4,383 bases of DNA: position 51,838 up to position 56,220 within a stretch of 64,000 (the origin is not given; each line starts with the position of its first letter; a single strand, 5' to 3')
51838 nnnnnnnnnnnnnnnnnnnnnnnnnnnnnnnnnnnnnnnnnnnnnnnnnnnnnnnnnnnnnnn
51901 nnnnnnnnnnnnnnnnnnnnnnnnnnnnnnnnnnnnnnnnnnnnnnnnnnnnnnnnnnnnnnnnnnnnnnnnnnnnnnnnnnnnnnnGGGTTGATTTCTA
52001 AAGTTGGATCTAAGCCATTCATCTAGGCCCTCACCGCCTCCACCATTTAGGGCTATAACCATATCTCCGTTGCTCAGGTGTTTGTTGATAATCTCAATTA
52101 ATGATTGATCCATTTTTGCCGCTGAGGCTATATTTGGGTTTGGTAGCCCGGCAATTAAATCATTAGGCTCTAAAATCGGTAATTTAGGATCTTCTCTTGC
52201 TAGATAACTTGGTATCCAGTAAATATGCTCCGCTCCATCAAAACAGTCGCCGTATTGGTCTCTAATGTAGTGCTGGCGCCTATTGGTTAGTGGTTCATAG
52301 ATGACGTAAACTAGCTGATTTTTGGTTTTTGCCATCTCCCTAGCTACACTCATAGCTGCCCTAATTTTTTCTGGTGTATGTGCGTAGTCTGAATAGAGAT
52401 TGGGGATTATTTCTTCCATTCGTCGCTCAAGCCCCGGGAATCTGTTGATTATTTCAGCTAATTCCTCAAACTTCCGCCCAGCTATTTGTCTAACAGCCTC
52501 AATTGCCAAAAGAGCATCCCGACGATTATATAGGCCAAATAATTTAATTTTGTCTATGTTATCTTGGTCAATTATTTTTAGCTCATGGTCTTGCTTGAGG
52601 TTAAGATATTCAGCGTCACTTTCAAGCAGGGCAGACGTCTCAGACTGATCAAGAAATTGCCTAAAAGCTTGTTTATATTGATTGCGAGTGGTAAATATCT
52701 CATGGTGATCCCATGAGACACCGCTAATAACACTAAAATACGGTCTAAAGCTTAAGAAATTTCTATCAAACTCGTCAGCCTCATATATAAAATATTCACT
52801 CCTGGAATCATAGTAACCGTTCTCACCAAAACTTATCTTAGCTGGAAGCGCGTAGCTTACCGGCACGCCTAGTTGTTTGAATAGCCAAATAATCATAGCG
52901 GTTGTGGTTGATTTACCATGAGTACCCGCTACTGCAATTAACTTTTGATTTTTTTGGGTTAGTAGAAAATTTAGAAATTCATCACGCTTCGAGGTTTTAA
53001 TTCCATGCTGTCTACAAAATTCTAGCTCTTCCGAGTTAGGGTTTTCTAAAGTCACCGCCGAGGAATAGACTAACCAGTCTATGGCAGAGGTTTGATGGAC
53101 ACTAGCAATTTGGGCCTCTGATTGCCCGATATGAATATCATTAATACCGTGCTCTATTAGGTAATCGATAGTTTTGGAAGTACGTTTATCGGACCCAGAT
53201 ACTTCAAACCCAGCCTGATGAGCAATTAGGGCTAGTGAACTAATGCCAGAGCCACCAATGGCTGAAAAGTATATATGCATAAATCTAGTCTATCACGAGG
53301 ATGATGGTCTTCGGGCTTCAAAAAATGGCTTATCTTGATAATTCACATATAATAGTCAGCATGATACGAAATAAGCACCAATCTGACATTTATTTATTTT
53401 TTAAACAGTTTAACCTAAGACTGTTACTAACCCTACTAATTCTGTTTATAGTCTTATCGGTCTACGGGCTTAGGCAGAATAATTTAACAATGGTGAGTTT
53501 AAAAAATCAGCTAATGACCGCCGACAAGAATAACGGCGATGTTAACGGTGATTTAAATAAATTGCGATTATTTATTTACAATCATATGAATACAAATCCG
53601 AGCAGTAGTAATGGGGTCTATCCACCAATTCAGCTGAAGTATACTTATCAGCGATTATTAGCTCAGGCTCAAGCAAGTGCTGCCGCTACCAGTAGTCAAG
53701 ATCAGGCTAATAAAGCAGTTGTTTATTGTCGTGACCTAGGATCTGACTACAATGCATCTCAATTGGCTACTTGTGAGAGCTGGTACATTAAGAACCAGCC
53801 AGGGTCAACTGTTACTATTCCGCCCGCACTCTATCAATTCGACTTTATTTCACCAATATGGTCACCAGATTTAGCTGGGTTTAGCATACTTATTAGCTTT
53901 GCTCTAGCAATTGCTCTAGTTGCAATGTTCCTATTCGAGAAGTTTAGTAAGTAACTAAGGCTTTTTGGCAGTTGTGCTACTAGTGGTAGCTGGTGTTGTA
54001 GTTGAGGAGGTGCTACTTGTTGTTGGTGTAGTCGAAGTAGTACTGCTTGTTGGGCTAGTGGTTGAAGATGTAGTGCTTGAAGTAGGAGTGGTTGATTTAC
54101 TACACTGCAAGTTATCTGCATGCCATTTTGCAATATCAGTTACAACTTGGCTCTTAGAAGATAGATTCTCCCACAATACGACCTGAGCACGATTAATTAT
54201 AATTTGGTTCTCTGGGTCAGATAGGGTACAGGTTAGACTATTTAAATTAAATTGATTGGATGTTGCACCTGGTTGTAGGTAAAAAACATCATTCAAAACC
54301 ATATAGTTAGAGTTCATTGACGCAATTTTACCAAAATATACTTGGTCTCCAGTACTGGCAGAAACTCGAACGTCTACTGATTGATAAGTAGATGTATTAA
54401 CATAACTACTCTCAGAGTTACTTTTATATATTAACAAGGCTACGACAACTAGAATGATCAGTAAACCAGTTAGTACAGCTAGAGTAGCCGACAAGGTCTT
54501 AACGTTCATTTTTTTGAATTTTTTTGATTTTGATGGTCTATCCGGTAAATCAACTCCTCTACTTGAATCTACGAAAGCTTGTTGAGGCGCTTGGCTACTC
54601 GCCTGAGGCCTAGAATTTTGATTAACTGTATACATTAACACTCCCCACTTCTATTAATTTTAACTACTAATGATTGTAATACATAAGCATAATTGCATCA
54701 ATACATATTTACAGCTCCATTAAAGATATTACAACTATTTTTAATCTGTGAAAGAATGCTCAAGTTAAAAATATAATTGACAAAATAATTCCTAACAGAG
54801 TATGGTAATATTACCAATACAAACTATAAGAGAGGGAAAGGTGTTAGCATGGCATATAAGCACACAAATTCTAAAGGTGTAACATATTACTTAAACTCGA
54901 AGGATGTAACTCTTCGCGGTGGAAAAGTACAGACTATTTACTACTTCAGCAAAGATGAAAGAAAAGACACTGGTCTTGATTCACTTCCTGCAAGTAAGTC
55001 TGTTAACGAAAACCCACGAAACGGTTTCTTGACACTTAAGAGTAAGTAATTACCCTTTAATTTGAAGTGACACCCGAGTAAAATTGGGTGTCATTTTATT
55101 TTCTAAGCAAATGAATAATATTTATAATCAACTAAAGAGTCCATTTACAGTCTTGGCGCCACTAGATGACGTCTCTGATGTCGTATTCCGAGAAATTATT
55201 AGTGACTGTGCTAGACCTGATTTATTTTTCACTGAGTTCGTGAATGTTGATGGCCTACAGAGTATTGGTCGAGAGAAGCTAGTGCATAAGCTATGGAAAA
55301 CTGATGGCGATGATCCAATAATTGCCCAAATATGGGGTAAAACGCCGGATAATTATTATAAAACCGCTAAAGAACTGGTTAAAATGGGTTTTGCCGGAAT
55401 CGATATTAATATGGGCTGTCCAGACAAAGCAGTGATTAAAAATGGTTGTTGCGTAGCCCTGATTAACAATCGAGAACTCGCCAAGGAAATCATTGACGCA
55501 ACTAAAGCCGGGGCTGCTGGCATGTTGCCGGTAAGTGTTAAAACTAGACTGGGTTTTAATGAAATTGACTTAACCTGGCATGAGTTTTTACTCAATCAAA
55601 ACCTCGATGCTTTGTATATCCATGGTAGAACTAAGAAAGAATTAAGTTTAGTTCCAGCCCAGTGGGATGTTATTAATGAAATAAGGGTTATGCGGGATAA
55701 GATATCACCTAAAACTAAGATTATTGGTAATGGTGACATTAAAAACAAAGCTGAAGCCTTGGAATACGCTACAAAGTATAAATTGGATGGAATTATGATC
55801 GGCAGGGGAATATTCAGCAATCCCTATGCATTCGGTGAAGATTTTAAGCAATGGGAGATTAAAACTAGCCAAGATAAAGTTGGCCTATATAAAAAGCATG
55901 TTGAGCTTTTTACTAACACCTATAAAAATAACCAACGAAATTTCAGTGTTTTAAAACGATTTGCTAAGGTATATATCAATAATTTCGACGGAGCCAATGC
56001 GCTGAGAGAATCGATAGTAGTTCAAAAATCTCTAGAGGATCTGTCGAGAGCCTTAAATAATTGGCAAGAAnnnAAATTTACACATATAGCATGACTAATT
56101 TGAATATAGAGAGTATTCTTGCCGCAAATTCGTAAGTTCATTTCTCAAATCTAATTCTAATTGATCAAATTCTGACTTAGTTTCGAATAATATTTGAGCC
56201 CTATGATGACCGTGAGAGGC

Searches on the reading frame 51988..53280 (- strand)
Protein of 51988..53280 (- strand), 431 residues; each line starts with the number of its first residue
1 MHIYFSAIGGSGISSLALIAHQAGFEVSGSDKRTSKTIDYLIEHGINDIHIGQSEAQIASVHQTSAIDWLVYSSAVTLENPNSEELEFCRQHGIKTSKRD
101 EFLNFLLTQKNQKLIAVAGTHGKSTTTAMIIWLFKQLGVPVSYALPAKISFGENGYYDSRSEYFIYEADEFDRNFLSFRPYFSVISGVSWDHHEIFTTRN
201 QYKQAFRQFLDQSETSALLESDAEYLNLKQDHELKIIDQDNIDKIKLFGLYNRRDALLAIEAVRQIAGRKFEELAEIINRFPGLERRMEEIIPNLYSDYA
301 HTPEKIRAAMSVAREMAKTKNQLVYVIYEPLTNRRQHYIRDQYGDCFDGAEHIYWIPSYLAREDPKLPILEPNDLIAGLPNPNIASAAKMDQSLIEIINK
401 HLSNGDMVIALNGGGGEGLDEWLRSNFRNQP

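Call 30: search_protein_families(library=pfam, max_evalue=0.001, proteins=[window:51988-53280:-])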
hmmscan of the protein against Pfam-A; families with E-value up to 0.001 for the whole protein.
window:51988-53280:- (431 aa): 3 families
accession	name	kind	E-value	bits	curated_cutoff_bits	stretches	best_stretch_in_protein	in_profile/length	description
PF01225.30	Mur_ligase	-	3.4e-15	56.6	21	1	2-109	1-93/95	Mur ligase family, catalytic domain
PF08245.18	Mur_ligase_M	-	9e-09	36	24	1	117-226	1-128/200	Mur ligase middle domain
PF02875.26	Mur_ligase_C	-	6.3e-06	27.5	28.4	1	287-409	2-122/127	Mur ligase, glutamate ligase domain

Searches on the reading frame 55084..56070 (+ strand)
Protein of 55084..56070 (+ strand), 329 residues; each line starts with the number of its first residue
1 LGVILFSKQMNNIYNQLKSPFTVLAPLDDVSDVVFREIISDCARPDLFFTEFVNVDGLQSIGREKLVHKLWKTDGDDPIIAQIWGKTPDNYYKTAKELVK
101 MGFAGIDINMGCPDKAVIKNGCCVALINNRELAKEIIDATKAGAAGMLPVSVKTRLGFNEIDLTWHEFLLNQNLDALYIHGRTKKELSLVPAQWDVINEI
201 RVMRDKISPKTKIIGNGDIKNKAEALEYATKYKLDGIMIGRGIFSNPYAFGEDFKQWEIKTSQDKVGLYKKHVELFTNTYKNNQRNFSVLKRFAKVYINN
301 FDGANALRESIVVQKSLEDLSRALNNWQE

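Call 30: search_protein_families(library=pfam, max_evalue=0.001, proteins=[window:55084-56070:+])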
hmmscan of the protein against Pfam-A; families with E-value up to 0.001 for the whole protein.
window:55084-56070:+ (329 aa): 2 families
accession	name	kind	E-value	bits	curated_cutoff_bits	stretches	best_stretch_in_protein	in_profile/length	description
PF01207.24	Dus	-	3.6e-46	158.1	20.4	1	24-311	2-289/311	Dihydrouridine synthase (Dus)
PF01180.27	DHO_dh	-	2.3e-05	24.2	27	0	51-153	64-163/291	Dihydroorotate dehydrogenase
